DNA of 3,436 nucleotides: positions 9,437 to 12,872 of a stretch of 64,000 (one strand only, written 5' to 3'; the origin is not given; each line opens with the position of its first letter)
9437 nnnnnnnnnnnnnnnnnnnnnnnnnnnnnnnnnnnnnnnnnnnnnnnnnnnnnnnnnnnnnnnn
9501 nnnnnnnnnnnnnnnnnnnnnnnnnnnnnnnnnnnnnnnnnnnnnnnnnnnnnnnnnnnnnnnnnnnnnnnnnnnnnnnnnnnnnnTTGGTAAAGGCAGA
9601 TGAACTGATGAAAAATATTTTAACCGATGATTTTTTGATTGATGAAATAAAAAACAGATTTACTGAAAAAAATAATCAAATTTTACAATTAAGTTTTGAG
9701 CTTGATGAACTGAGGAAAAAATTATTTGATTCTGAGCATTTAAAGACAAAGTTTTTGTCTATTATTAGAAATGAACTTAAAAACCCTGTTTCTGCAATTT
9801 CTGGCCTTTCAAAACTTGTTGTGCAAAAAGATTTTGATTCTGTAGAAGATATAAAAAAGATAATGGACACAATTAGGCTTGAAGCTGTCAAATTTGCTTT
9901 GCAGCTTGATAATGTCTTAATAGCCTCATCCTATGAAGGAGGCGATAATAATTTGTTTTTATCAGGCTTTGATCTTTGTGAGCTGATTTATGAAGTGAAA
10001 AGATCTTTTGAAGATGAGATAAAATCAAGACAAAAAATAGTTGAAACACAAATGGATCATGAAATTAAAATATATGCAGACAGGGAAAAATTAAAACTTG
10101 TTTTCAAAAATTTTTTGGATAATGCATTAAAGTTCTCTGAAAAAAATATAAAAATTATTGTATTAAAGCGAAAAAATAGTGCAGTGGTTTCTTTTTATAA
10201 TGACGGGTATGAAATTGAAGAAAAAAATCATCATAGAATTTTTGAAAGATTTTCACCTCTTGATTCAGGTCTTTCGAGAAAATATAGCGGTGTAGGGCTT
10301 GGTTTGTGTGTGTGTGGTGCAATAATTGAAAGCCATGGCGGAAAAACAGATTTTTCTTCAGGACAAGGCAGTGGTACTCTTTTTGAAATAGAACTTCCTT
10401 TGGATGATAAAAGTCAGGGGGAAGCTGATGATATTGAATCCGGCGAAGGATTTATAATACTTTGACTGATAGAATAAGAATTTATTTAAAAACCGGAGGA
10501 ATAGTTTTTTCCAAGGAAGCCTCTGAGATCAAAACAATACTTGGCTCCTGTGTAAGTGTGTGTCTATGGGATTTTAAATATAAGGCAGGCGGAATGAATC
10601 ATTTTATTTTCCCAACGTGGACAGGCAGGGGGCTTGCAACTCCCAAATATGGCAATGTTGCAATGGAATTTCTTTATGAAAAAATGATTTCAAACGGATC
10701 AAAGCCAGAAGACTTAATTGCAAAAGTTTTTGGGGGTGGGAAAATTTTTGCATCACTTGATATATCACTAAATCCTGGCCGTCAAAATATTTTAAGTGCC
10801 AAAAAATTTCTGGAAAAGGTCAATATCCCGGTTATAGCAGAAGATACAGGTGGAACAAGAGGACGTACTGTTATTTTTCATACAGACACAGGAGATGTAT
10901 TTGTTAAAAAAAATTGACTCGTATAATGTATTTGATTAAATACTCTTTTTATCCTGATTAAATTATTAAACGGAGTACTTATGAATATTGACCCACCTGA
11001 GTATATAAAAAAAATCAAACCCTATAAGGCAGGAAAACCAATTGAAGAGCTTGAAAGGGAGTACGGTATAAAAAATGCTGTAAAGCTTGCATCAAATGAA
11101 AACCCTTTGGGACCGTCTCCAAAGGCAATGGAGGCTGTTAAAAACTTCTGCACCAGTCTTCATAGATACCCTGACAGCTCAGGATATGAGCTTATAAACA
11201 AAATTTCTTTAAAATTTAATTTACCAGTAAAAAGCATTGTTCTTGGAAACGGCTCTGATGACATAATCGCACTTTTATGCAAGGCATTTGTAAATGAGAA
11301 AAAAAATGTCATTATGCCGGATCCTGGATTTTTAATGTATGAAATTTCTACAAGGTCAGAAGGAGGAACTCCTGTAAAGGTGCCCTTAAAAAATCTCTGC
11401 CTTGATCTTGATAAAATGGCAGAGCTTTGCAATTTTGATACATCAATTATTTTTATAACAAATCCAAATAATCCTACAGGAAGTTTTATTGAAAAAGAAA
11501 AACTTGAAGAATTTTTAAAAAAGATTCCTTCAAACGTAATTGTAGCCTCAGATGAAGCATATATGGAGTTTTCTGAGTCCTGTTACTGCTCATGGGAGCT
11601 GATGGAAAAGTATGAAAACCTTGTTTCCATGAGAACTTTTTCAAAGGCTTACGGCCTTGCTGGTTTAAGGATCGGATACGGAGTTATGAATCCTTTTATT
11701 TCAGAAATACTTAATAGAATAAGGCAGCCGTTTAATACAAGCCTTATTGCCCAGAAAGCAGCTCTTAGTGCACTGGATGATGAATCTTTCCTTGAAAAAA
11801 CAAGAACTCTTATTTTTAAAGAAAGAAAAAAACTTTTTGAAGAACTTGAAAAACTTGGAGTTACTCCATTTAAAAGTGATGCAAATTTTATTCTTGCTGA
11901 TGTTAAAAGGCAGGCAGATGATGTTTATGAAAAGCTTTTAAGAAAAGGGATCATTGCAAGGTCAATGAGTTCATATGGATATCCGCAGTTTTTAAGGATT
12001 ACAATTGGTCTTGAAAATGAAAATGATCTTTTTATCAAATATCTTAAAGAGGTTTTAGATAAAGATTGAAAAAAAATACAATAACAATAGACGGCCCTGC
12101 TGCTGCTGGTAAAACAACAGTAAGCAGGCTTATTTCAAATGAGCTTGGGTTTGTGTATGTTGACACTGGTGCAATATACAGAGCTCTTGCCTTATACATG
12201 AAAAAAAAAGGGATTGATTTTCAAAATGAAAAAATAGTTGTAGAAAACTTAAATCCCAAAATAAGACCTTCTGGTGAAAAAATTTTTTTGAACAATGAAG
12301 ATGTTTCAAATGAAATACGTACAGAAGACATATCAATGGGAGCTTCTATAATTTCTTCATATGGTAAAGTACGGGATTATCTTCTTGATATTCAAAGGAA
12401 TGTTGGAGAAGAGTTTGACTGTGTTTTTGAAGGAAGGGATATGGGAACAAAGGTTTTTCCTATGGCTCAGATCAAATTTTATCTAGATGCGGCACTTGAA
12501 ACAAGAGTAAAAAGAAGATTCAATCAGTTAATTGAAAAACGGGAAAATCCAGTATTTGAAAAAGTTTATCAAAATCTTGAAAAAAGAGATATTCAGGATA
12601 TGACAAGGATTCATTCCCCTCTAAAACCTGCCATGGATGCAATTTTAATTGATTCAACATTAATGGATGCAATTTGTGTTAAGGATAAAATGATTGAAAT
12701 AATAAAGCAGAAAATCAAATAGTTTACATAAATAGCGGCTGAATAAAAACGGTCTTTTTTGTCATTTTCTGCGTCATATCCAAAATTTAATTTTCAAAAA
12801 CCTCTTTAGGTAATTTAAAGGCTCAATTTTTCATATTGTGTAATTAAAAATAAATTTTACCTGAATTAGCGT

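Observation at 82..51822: Dispersed ~145-bp self-complementary intergenic repeat (family A): about 10 copies in 64 kb and no transposase in sight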

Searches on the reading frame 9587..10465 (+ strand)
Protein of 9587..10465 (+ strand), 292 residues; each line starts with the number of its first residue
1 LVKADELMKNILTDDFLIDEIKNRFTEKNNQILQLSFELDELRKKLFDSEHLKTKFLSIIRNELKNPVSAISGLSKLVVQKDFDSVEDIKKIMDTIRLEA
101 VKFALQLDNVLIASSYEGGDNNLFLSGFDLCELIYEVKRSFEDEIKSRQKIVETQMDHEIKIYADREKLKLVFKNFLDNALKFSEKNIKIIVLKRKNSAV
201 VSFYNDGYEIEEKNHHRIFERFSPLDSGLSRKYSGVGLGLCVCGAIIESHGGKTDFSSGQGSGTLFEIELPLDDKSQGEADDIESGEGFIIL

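Call 14: search_protein_families(library=ncbifam, proteins=[window:9587-10465:+], max_evalue=0.00001)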
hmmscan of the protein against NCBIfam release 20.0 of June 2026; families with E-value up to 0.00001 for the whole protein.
window:9587-10465:+ (292 aa): 67 families (the best 25 are shown)
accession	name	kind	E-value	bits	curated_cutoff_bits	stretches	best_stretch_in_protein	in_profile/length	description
NF046044.1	PnpS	equivalog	9e-37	127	400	1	28-271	149-390/390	two-component system histidine kinase PnpS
TIGR02966.1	phoR_proteo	equivalog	1.9e-31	109.3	334.2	1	49-269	110-332/333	phosphate regulon sensor histidine kinase PhoR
NF006800.0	PRK09303.1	equivalog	1.8e-29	102.9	342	1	26-273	128-378/383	histidine kinase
NF008312.0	PRK11100.1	equivalog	3.4e-28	98.7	356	1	26-272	230-474/477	two-component system sensor histidine kinase CreC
NF047874.1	MASE3_PAS_HK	subfamily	6.9e-28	97.8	560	1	44-280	389-633/655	MASE3 domain-containing sensor histidine kinase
NF047465.1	hybrid_HK_LvrA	exception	1.9e-26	92.4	1200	1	25-276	174-426/819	hybrid histidine kinase/response regulator LvrA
NF041880.1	EPS_EpsF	equivalog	1.3e-24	86.5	900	1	50-271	271-492/492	response regulator EpsF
NF053855.1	HisKinPhoRBctds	equivalog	1.9e-24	86.1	500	1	49-266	357-577/583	two-component system sensor histidine kinase PhoR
NF033092.0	HK_WalK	equivalog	2e-24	86.2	725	1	53-272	372-594/594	cell wall metabolism sensor histidine kinase WalK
NF007837.0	PRK10549.1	equivalog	2.3e-24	85.9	603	1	28-278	215-464/466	envelope stress sensor histidine kinase BaeS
NF041947.1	LuxQ_Vibrio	equivalog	2.7e-24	85.1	1200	1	48-279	467-703/843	quorum-sensing autoinducer 2 sensor kinase/phosphatase LuxQ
NF033091.0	HK_VanS_ACDEFG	equivalog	3.9e-24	85.3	400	1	22-271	43-293/293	vancomycin resistance histidine kinase VanS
NF041735.1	hist_kin_RppB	equivalog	3.6e-23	82.1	400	1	56-271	219-438/438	two-component system sensor histidine kinase RppB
NF008468.0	PRK11360.1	equivalog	7.4e-22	77.4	646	1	55-277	398-613/616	two-component system sensor histidine kinase AtoS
NF008318.0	PRK11107.1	equivalog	1e-21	76.8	890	1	26-277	266-523/920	two-component sensor histidine kinase BarA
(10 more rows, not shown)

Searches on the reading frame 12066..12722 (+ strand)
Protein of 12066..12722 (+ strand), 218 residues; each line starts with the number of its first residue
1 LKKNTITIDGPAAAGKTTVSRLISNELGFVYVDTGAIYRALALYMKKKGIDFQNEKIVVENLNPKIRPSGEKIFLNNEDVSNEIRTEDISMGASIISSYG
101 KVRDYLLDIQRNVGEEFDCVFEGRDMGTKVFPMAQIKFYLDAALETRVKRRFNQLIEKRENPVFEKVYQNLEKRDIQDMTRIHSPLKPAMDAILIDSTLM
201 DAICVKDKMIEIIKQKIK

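Call 14: search_protein_families(library=ncbifam, proteins=[window:12066-12722:+], max_evalue=0.00001)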
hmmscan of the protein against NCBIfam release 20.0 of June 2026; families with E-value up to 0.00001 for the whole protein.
window:12066-12722:+ (218 aa): 5 families
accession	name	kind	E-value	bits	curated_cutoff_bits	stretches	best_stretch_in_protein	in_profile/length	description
TIGR00017.1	cmk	equivalog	2.3e-60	204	135.55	1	4-210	3-214/217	(d)CMP kinase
NF010004.0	PRK13477.1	equivalog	3.2e-56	190.8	524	1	3-217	285-507/514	bifunctional pantoate--beta-alanine ligase/(d)CMP kinase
NF008816.0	PRK11860.1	equivalog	2.5e-52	177.9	943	1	5-214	445-655/662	bifunctional 3-phosphoshikimate 1-carboxyvinyltransferase/cytidylate kinase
NF007071.0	PRK09518.1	equivalog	9.9e-40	136.7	953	1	5-217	6-229/706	bifunctional cytidylate kinase/GTPase Der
TIGR02173.1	cyt_kin_arch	equivalog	3.4e-12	46.7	102.1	0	6-61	3-54/169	(d)CMP kinase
